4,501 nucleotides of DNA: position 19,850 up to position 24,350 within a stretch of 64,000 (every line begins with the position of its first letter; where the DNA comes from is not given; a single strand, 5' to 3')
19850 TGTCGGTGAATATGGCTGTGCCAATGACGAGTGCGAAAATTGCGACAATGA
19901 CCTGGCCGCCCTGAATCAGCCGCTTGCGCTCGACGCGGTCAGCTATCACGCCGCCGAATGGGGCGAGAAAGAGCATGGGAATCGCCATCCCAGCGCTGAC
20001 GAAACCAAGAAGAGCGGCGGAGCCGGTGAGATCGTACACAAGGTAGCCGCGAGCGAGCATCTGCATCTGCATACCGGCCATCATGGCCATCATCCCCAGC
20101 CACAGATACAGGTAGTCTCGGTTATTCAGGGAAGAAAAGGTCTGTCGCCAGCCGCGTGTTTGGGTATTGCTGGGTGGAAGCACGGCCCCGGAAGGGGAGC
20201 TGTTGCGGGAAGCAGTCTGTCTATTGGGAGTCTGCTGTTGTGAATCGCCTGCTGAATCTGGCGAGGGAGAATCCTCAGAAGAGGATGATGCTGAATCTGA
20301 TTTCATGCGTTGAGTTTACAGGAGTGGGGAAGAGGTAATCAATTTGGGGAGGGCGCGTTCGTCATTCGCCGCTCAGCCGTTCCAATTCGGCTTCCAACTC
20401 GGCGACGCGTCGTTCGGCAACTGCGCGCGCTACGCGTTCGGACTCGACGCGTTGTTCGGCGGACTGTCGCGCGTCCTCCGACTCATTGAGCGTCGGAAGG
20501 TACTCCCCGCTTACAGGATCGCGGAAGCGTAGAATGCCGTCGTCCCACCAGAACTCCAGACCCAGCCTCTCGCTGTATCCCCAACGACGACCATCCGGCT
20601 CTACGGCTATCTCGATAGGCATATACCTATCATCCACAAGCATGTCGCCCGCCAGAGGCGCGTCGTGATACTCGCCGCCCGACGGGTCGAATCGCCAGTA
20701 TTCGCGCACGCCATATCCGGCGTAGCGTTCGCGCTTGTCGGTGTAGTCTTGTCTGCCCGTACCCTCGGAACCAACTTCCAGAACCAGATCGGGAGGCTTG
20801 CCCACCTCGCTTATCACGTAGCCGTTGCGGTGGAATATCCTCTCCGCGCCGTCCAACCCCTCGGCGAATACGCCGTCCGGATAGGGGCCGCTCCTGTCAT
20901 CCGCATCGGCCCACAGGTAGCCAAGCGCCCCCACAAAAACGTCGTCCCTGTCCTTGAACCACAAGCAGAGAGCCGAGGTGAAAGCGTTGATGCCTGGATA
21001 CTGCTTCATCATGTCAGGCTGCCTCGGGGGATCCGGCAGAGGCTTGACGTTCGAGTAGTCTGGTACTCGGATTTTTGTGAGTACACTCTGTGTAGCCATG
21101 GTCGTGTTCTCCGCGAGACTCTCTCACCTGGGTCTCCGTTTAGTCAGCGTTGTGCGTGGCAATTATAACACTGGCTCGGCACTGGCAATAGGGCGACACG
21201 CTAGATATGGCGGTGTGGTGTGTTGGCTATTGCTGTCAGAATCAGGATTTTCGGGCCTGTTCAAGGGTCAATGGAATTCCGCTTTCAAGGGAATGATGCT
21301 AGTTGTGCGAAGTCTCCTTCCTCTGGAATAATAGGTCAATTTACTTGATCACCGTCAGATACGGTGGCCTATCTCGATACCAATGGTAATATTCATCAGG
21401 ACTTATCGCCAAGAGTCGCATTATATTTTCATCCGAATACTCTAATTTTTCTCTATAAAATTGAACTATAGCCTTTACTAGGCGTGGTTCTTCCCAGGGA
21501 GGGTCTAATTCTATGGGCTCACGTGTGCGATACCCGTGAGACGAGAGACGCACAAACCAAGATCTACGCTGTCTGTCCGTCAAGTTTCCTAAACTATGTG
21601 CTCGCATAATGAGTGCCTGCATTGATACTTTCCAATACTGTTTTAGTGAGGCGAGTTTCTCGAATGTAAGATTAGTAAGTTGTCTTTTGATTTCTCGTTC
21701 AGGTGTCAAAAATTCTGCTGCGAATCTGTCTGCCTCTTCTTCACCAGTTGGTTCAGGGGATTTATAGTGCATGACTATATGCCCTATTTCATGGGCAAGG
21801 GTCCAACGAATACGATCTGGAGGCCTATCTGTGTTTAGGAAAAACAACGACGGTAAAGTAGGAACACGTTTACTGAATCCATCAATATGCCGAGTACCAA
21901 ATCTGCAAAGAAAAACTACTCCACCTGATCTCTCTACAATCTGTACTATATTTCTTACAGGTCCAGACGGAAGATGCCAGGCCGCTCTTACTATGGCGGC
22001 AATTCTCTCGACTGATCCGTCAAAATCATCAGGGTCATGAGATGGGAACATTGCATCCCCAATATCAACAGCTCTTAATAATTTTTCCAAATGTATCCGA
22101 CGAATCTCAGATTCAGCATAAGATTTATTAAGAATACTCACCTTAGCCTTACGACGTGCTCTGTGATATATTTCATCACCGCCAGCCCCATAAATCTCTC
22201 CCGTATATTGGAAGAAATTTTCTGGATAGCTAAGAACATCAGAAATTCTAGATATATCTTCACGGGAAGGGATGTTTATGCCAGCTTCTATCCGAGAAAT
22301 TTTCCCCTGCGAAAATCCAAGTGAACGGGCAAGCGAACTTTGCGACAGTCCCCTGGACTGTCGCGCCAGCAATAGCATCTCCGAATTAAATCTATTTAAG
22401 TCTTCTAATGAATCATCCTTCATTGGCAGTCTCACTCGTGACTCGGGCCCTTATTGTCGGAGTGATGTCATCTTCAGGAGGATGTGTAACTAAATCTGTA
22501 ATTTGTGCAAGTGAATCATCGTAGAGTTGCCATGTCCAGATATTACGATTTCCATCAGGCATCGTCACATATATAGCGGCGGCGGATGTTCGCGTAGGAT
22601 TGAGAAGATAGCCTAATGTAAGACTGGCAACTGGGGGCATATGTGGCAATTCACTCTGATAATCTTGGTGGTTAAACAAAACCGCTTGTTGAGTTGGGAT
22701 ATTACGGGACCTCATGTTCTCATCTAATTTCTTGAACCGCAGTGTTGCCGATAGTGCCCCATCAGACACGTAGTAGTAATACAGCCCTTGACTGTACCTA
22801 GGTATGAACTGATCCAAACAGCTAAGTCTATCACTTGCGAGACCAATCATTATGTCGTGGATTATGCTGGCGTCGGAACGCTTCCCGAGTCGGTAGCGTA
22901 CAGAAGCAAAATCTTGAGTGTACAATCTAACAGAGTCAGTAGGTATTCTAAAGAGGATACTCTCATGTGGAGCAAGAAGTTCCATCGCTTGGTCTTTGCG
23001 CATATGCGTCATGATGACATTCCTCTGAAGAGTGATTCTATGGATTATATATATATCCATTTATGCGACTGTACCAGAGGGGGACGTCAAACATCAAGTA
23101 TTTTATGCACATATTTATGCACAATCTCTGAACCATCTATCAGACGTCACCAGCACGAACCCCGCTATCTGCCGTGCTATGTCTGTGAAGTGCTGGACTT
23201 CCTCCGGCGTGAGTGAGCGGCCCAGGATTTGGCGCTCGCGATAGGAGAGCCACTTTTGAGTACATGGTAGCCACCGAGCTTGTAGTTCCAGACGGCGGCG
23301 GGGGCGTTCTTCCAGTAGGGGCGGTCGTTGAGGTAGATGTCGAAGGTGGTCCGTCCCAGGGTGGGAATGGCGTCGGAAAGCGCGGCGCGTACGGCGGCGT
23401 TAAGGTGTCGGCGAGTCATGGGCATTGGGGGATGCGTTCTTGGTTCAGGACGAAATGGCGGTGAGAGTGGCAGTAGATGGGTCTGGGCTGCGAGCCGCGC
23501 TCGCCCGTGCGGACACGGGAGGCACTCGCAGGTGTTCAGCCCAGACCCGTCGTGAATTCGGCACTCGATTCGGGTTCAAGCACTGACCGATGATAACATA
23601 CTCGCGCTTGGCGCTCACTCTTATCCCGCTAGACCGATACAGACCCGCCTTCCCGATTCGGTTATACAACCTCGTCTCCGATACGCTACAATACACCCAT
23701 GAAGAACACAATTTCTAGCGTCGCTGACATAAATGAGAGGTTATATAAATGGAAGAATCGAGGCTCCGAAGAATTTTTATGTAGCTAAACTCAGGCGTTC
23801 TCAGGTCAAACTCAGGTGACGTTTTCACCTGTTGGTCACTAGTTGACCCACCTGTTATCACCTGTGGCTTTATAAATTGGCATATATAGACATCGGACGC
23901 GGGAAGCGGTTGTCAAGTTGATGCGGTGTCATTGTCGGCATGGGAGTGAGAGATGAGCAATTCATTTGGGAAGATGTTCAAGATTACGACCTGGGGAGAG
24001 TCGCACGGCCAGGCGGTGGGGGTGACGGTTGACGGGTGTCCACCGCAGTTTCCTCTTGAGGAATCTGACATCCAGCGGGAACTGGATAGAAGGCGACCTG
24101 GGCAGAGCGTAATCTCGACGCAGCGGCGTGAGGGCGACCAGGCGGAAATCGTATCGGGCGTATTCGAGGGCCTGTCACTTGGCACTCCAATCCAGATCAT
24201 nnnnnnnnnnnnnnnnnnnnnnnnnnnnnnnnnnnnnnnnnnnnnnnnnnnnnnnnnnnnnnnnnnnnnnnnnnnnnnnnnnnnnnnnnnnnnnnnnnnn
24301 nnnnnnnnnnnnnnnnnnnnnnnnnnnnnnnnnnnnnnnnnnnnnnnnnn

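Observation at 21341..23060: AT-rich two-gene cassette: unknown 215-aa protein translationally coupled to an HTH-ImmA/IrrE metallopeptidase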

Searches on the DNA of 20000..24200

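Call 102: search_rna_families(source=window, start=20000, end=24200, threshold=evalue, max_evalue=0.1)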
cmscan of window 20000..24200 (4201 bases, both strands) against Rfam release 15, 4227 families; matches with E-value up to 0.1: 0.
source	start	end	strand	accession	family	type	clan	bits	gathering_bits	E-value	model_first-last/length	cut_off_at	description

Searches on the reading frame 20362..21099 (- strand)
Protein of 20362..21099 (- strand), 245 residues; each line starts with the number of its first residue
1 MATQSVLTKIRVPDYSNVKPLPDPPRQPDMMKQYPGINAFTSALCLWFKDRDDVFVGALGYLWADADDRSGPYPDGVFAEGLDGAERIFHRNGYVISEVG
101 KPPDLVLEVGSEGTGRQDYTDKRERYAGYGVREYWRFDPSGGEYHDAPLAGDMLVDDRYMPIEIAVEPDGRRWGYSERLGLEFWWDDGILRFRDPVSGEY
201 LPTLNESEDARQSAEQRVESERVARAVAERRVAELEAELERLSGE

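Call 3: search_protein_families(library=pfam, proteins=[window:20362-21099:-], max_evalue=0.1)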
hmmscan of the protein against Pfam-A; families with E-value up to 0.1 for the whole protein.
window:20362-21099:- (245 aa): 3 families
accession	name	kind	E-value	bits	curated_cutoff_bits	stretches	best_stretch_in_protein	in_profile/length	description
PF05685.18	Uma2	-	2.4e-15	56.9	27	1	40-143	39-135/172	Putative restriction endonuclease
PF19220.6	Rod_CreS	-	0.0016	18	100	1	203-242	228-267/359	Crescentin, rod domain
PF13863.11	DUF4200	-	0.095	13.5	29.7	0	204-243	54-93/119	Domain of unknown function (DUF4200)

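Call 4: search_protein_families(library=padloc, proteins=[window:20362-21099:-], max_evalue=0.1)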
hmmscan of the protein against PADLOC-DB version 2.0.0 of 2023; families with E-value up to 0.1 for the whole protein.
window:20362-21099:- (245 aa): 5 families
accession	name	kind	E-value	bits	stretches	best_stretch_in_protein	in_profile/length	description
PDLC04833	PDC-S03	-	3e-10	37.9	1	94-140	116-162/207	-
PDLC04832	PDC-S03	-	2.6e-07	28.6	1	103-139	106-142/188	-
PDLC04834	PDC-S03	-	1.7e-05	22.6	1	102-141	103-142/184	-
PDLC04835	PDC-S03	-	5e-05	20.9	1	97-138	105-145/207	-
PDLC04943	PDC-S17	-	0.063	10.7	1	93-137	103-143/199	-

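Call 5: search_protein_families(library=ncbifam, proteins=[window:20362-21099:-], max_evalue=0.1)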
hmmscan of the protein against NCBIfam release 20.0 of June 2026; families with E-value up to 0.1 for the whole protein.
window:20362-21099:- (245 aa): 0 families
